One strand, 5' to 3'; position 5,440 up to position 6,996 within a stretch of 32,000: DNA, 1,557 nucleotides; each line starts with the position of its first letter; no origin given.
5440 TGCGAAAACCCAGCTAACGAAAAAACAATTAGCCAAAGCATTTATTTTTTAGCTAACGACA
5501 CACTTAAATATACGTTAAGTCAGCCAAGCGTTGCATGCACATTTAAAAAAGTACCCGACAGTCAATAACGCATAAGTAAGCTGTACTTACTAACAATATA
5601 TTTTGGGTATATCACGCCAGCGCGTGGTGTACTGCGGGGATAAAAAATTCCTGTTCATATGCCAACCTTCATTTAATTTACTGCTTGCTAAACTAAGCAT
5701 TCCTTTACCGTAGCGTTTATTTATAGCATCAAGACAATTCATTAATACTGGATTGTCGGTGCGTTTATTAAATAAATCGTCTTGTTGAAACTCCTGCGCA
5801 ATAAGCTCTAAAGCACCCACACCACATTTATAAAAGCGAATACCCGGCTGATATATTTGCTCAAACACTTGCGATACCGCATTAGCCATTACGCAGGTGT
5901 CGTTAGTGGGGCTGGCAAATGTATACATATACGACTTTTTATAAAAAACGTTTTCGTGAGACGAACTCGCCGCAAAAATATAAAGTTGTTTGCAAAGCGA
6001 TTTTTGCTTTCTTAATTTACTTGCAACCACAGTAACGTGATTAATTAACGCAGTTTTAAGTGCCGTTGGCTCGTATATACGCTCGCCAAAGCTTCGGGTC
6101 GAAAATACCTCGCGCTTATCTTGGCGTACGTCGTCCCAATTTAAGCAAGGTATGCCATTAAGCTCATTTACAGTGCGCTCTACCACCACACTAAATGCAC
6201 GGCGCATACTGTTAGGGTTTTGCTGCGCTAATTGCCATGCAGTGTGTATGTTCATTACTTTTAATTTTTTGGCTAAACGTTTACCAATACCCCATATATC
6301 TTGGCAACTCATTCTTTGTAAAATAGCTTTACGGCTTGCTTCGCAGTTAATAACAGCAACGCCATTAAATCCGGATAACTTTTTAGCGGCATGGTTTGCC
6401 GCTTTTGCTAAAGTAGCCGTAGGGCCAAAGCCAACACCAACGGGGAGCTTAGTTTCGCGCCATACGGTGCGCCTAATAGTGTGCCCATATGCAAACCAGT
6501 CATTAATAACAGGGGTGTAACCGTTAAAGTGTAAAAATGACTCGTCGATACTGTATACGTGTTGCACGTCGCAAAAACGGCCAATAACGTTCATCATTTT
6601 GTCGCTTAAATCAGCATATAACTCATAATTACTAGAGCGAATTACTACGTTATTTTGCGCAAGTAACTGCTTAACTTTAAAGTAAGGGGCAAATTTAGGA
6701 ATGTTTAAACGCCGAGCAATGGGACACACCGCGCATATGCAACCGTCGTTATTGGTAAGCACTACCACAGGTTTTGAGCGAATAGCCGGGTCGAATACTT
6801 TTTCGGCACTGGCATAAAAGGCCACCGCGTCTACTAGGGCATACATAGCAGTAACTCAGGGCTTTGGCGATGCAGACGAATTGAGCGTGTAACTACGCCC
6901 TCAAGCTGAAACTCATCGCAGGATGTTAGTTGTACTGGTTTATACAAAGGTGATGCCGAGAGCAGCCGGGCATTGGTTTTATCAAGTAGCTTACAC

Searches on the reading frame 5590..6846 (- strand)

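Call 7: search_protein_families(library=pfam, proteins=[window:5590-6846:-])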
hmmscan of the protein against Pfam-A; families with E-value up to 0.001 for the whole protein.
window:5590-6846:- (418 aa): 4 families
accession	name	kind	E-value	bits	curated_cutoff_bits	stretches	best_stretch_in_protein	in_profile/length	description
PF00817.25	IMS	-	6.7e-31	107.6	23.2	1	5-151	1-147/148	impB/mucB/samB family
PF13438.11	DUF4113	-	2.7e-22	79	24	1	368-416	3-51/51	Domain of unknown function (DUF4113)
PF11799.13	IMS_C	-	2e-15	57.6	20.7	1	246-358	3-109/109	impB/mucB/samB family C-terminal domain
PF11798.14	IMS_HHH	-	9.3e-06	26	24.4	1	171-200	3-32/32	IMS family HHH motif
